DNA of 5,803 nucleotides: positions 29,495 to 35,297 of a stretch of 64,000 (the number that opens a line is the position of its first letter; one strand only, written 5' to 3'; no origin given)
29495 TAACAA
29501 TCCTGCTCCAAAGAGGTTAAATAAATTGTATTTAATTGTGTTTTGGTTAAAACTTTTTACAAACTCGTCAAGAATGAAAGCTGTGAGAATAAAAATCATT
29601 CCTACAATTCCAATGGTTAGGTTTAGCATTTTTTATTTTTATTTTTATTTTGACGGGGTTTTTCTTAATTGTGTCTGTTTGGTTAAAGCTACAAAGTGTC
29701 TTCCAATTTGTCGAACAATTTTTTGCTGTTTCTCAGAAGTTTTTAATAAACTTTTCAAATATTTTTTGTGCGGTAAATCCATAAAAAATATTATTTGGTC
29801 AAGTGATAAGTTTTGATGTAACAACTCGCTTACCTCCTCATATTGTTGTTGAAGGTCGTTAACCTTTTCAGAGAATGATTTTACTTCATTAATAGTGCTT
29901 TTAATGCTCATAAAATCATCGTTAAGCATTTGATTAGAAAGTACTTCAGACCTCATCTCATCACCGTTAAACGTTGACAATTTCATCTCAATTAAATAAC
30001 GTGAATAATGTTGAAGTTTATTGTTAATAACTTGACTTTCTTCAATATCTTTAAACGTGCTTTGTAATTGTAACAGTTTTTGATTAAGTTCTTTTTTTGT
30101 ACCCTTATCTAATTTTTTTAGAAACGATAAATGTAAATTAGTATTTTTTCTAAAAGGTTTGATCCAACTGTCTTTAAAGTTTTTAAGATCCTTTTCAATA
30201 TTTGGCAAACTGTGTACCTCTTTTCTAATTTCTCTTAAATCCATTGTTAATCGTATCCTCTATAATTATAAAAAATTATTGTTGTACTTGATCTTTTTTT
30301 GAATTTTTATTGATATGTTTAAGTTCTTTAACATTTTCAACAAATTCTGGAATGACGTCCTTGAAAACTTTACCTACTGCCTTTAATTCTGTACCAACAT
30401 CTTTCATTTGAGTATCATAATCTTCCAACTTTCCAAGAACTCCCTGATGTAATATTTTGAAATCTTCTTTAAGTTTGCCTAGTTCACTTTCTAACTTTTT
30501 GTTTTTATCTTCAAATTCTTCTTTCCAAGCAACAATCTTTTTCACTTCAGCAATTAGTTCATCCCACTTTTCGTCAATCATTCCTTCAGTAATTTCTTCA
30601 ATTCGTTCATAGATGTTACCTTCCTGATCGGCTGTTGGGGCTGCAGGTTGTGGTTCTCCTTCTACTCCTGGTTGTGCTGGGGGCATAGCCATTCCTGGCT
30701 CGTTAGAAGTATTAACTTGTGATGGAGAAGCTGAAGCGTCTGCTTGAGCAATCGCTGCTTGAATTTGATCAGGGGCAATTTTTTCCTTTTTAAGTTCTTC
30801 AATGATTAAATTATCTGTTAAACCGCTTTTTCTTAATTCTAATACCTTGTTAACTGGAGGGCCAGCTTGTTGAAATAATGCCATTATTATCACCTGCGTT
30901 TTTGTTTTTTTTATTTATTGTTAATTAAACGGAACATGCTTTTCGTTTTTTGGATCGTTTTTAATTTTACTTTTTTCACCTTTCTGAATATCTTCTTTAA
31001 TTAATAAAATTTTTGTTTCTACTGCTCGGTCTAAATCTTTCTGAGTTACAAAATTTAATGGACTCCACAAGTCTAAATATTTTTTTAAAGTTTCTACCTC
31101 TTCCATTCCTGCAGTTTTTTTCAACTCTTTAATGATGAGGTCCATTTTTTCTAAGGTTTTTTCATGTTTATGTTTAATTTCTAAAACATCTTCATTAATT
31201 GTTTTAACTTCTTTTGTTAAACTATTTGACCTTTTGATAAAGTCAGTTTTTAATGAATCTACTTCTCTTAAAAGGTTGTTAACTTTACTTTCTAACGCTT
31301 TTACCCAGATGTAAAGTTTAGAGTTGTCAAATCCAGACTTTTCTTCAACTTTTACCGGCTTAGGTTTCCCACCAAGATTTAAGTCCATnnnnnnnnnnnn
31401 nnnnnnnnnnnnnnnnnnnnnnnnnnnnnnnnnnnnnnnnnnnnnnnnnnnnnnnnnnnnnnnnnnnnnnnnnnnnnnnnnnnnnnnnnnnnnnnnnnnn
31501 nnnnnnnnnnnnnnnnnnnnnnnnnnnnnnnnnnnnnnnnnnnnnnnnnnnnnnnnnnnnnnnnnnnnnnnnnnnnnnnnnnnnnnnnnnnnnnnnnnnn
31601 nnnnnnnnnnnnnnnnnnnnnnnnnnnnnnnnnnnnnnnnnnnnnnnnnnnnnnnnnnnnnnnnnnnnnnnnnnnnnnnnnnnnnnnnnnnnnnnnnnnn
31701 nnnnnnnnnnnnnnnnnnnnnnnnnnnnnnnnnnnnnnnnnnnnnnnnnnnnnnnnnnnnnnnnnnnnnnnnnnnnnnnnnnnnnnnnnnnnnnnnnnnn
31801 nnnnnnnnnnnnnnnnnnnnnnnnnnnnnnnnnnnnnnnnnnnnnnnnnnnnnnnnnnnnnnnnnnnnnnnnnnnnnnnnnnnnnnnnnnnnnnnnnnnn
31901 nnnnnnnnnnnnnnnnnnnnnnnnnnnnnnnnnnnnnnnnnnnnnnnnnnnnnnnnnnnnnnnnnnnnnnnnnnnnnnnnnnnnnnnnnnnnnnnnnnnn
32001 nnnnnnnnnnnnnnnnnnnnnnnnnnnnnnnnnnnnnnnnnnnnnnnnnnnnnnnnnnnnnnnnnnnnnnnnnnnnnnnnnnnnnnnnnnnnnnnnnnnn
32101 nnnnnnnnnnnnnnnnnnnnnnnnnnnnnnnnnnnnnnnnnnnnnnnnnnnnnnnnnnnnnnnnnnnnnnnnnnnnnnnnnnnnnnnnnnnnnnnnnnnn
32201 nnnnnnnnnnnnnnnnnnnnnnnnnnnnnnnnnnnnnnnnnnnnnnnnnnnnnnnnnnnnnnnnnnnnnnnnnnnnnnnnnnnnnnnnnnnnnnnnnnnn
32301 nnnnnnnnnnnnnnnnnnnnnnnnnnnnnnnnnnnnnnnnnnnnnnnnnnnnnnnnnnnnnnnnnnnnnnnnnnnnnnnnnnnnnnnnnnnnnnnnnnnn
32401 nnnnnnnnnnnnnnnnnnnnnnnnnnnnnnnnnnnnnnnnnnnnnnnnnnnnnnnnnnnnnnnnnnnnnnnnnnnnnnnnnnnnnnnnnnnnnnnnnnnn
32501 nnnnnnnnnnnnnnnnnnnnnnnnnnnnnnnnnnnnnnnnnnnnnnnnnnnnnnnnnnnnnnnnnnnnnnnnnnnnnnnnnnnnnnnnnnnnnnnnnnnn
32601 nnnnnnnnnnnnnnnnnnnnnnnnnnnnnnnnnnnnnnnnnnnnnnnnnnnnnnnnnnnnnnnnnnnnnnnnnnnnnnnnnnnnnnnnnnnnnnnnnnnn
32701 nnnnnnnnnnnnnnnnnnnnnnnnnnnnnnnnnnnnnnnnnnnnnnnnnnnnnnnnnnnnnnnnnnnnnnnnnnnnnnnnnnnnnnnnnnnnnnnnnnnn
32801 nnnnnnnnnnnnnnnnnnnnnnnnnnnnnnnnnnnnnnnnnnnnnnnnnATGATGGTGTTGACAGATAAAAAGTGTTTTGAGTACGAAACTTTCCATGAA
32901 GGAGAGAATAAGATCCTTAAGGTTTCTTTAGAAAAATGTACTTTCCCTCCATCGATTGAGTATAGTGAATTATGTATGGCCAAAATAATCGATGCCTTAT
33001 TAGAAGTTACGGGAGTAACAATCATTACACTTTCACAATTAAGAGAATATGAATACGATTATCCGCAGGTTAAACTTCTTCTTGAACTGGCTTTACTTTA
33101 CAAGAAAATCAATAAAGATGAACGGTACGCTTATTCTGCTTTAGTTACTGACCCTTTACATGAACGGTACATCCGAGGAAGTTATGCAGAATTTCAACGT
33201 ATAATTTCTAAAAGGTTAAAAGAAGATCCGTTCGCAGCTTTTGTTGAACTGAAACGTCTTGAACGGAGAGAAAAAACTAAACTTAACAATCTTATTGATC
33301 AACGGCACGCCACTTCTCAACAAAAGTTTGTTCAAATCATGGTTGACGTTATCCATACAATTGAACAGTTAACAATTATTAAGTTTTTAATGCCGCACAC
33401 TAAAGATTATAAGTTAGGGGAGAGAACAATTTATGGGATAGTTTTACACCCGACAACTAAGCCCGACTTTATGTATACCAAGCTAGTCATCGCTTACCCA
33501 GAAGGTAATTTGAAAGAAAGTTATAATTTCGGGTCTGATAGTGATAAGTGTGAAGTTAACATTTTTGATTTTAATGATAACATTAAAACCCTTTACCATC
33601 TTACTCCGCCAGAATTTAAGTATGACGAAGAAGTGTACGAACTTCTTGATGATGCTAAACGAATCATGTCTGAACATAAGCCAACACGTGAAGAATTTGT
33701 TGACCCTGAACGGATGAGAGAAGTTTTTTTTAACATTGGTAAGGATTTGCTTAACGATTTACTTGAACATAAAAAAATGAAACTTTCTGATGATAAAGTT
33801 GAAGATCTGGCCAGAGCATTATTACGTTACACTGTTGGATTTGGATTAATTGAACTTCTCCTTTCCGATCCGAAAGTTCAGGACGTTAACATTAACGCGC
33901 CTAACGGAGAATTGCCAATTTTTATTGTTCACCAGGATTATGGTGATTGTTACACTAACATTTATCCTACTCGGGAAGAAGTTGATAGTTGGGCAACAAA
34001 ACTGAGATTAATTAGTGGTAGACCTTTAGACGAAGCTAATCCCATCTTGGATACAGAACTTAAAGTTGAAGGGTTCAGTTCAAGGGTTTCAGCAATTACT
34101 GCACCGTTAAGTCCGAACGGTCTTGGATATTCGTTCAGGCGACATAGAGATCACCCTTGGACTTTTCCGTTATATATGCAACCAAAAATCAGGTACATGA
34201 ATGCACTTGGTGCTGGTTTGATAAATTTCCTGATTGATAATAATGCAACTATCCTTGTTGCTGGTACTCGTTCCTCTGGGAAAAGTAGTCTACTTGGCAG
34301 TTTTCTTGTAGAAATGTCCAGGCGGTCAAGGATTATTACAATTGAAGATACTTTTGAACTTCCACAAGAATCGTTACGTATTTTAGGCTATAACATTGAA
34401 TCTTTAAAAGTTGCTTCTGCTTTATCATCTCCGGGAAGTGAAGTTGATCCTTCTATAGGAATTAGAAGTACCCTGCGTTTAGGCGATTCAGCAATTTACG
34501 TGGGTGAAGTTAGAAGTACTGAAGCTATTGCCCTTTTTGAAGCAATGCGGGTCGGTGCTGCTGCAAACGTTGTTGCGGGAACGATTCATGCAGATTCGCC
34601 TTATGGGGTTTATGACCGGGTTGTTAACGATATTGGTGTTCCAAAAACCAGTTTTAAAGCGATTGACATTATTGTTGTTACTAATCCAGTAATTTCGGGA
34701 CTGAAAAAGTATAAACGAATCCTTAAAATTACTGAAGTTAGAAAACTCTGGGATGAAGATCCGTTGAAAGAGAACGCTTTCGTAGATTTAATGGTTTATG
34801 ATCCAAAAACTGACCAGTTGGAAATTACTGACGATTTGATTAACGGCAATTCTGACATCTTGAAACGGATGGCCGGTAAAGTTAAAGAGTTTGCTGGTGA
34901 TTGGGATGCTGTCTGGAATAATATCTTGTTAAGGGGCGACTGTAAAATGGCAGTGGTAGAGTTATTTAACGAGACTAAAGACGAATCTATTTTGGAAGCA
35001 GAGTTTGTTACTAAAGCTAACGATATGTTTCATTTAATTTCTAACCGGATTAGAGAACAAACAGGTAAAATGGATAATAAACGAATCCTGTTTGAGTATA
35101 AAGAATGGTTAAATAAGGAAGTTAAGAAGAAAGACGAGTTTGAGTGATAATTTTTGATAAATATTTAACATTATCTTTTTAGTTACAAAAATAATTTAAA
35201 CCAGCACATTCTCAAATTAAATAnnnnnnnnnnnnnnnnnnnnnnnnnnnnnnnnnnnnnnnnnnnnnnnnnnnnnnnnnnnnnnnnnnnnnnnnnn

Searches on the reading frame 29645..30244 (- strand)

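Call 28: search_protein_families(library=pfam, proteins=[window:29645-30244:-], max_evalue=0.1)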
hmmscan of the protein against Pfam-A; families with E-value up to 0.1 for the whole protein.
window:29645-30244:- (199 aa): 5 families
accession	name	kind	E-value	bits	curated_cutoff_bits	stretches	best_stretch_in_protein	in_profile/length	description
PF25055.1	DUF7792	-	0.0051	17.4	27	1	113-195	13-100/120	Domain of unknown function (DUF7792)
PF05531.17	NPV_P10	-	0.015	16.2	29.8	0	119-143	11-35/75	Nucleopolyhedrovirus P10 protein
PF14669.11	Asp_Glu_race_2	-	0.024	14.7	26.3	1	108-187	7-82/176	Putative aspartate racemase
PF10226.14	CCDC85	-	0.026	14.6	23.8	1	20-159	13-144/192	CCDC85 family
PF19191.5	HEF_HK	-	0.074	14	24.1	0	162-190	26-54/67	HEF_HK domain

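Call 35: search_protein_families(library=ncbifam, proteins=[window:29645-30244:-], max_evalue=0.1)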
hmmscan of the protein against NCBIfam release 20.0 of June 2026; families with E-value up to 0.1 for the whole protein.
window:29645-30244:- (199 aa): 0 families

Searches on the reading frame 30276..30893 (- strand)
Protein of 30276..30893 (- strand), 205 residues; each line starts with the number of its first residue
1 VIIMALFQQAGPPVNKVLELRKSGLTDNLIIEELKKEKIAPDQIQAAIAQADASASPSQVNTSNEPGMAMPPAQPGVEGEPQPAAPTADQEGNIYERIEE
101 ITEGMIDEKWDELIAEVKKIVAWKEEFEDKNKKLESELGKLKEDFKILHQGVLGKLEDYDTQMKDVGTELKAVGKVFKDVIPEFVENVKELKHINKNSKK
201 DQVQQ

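Call 28: search_protein_families(library=pfam, proteins=[window:30276-30893:-], max_evalue=0.1)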
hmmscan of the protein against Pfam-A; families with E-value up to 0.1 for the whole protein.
window:30276-30893:- (205 aa): 0 families

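Call 35: search_protein_families(library=ncbifam, proteins=[window:30276-30893:-], max_evalue=0.1)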
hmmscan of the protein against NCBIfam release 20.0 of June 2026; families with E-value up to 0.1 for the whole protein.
window:30276-30893:- (205 aa): 3 families
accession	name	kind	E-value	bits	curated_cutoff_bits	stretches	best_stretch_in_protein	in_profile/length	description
TIGR03752.1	conj_TIGR03752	hypoth_equivalog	0.0047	16.2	241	1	106-202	57-153/471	TIGR03752 family integrating conjugative element protein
NF043058.1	T4SS_LegC2C7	subfamily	0.072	12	350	1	108-198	143-229/348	LegC2/C7 family Dot/Icm T4SS effector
NF046104.1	PptglHdxlasePcsB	equivalog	0.087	12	450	1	107-172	52-117/400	peptidoglycan hydrolase PcsB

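Call 62: search_protein_families(library=phrogs, proteins=[window:30276-30893:-], max_evalue=0.1)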
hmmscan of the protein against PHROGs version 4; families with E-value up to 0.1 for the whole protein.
window:30276-30893:- (205 aa): 3 families
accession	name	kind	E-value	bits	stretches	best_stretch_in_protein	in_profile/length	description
phrog_2990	-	unknown function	0.00069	20.8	1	89-178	15-99/133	-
phrog_434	-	DNA, RNA and nucleotide metabolism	0.014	15.6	1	92-148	253-312/372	RecE-like recombination exonuclease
phrog_10610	-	unknown function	0.095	13.9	1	94-144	12-58/68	-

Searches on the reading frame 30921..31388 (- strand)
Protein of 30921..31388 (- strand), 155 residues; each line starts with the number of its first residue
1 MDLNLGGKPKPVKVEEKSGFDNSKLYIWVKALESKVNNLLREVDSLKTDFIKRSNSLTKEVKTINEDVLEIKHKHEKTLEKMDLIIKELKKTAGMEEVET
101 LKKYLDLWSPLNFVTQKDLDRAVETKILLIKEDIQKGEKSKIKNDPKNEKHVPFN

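Call 28: search_protein_families(library=pfam, proteins=[window:30921-31388:-], max_evalue=0.1)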
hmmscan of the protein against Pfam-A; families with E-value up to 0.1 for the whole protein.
window:30921-31388:- (155 aa): 4 families
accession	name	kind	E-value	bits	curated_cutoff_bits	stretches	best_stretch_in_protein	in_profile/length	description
PF22638.1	FlgK_D1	-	0.015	15.3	28.6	1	30-98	54-125/233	Flagellar hook-associated protein FlgK helical domain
PF05701.16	WEMBL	-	0.025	13.7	35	1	47-109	30-90/562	Weak chloroplast movement under blue light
PF15397.11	DUF4618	-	0.027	14.4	34.9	1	34-124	38-130/258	Domain of unknown function (DUF4618)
PF02520.22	ANIS5_cation-bd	-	0.064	13.8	29.3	1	23-102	22-102/109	SXP/RAL-2 family protein Ani s 5-like, metal-binding domain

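Call 35: search_protein_families(library=ncbifam, proteins=[window:30921-31388:-], max_evalue=0.1)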
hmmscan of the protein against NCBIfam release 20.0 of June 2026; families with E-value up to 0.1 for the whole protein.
window:30921-31388:- (155 aa): 1 family
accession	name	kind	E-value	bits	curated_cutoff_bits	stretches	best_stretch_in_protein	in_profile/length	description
NF051880.1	FlagAsmCDGMPTipF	equivalog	0.015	14.1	600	1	27-92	74-139/421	flagella assembly cyclic-di-GMP phosphodiesterase TipF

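Call 62: search_protein_families(library=phrogs, proteins=[window:30921-31388:-], max_evalue=0.1)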
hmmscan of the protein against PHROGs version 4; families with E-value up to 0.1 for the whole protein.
window:30921-31388:- (155 aa): 3 families
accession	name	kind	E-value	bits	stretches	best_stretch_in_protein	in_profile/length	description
phrog_38850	-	unknown function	0.013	16.5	1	23-144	56-169/180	-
phrog_3556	-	unknown function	0.044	13.9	1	22-92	169-245/276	-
phrog_1538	-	tail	0.074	12.7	1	33-131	222-327/811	tail length tape measure protein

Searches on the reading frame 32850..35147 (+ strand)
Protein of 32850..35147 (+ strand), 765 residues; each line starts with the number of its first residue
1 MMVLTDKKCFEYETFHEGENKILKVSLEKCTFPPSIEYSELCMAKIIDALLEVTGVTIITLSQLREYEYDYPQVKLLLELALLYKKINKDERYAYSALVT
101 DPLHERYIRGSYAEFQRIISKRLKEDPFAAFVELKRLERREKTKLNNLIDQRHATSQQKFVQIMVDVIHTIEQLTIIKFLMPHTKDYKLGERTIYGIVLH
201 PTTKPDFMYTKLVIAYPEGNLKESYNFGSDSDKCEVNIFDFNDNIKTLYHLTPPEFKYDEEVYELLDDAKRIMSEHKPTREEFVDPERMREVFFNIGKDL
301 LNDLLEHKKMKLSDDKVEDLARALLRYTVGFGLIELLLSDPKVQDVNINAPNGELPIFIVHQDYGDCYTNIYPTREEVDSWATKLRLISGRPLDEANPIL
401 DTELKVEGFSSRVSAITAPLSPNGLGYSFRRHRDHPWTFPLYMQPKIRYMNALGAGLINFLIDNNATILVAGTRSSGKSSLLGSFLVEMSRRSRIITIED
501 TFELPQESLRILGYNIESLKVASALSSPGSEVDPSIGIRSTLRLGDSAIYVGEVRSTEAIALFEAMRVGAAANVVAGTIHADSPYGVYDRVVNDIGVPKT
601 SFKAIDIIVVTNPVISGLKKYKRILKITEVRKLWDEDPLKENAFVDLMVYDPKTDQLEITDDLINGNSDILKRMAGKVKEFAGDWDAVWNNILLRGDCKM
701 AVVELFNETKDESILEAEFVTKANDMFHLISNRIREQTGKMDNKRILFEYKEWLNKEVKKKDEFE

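Call 24: search_protein_families(library=pfam, proteins=[window:32850-35147:+], max_evalue=0.1)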
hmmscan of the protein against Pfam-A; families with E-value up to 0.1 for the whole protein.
window:32850-35147:+ (765 aa): 2 families
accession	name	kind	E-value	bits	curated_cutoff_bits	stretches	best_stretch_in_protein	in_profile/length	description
PF00437.27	T2SSE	-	1.3e-13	50.8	24.9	1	451-603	128-266/370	Type II/IV secretion system protein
PF05878.16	Phyto_Pns9_10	-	0.045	13.4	27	0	136-214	27-107/344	Phytoreovirus nonstructural protein Pns9/Pns10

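Call 35: search_protein_families(library=ncbifam, proteins=[window:32850-35147:+], max_evalue=0.1)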
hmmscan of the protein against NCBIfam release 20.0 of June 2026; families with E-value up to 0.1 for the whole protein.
window:32850-35147:+ (765 aa): 15 families
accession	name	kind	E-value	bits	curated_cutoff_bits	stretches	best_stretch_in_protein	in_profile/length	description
NF058587.1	archaellum_moto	equivalog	3.1e-35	121.9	550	1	258-673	92-471/527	archaellum flagellar ATPase motor FlaI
TIGR03819.1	heli_sec_ATPase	hypoth_equivalog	2.2e-32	112.6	373.15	1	305-591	26-297/340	TadA family conjugal transfer-associated ATPase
TIGR02782.1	TrbB_P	equivalog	4.4e-17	62.3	304.55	1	337-630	17-293/303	P-type conjugative transfer ATPase TrbB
TIGR02788.1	VirB11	equivalog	1.9e-16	60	249.95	1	458-593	137-264/308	P-type DNA transfer ATPase VirB11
NF010469.0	PRK13894.1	subfamily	1.6e-14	54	508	1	313-609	7-282/320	conjugal transfer ATPase TrbB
NF041000.1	ATPase_ComGA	equivalog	3e-10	39.5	300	1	462-607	125-257/267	competence type IV pilus ATPase ComGA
NF010475.0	PRK13900.1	equivalog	4.2e-09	35.9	389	1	458-589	153-277/333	type IV secretion system ATPase VirB11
NF010407.0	PRK13833.1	subfamily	7.5e-09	35.4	499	1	393-590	77-258/323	conjugal transfer protein TrbB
TIGR01420.1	pilT_fam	subfamily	1.1e-07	31.4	319.1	1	457-593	114-241/343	PilT/PilU family type 4a pilus ATPase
NF053672.1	bindosome_BasE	exception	1.3e-07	30.8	1000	1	329-611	136-407/512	bindosome assembly system ATPase subunit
TIGR02525.1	plasmid_TraJ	equivalog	3e-07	29.7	368.3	1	445-599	130-277/372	plasmid transfer ATPase TraJ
NF010425.0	PRK13851.1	equivalog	7.2e-06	25.1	461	1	462-595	159-284/344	type IV secretion system protein VirB11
TIGR02524.1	dot_icm_DotB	equivalog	7.3e-06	25.4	463.3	1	445-609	115-274/358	Dot/Icm type IV secretion system ATPase DotB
TIGR02533.1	type_II_gspE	equivalog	2.6e-05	23.1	630.25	1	464-597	242-361/486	type II secretion system ATPase GspE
NF053534.1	T4PilAsmATPsTfpB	equivalog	0.00085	17.8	850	1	464-610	335-467/584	type IV pilus assembly ATPase TfpB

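Call 36: search_solved_structures(query=window:32850-35147:+, max_evalue=0.001)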
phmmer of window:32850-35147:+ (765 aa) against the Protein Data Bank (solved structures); distinct sequences matched with E-value up to 0.001: 13.
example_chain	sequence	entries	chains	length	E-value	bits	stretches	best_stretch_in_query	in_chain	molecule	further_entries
2oap_1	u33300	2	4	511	3.4e-32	114.8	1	238-656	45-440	Type II secretion system protein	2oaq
8rkd_E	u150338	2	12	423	4.5e-18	68.1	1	298-635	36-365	Pilus assembly ATPase CpaF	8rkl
8rjf_A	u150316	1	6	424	4.6e-18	68.1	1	298-635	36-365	Pilus assembly ATPase CpaF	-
9e24_A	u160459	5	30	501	7.7e-18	67.3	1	298-635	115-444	CpaF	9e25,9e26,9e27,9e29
4ii7_A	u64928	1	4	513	2.3e-17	65.8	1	309-657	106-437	FlaI ATPase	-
4ihq_A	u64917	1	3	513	1.5e-16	63.1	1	309-657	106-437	FlaI ATPase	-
3jvu_A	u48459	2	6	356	2.1e-06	29.5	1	445-594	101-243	Twitching mobility protein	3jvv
2gsz_A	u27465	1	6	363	9.2e-05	24.1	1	466-620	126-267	twitching motility protein PilT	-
2ewv_A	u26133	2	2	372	9.9e-05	24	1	466-620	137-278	twitching motility protein PilT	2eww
6geb_A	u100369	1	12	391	0.00011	23.9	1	444-608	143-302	DotB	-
2eyu_A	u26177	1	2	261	0.00012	23.7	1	466-597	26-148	twitching motility protein PilT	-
10my_A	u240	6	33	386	0.00056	21.5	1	457-595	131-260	PilT/PilU family type 4a pilus ATPase | Twitching motility protein PilT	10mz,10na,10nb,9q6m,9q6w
4pht_A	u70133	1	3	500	0.00085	20.9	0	465-598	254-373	General secretory pathway protein E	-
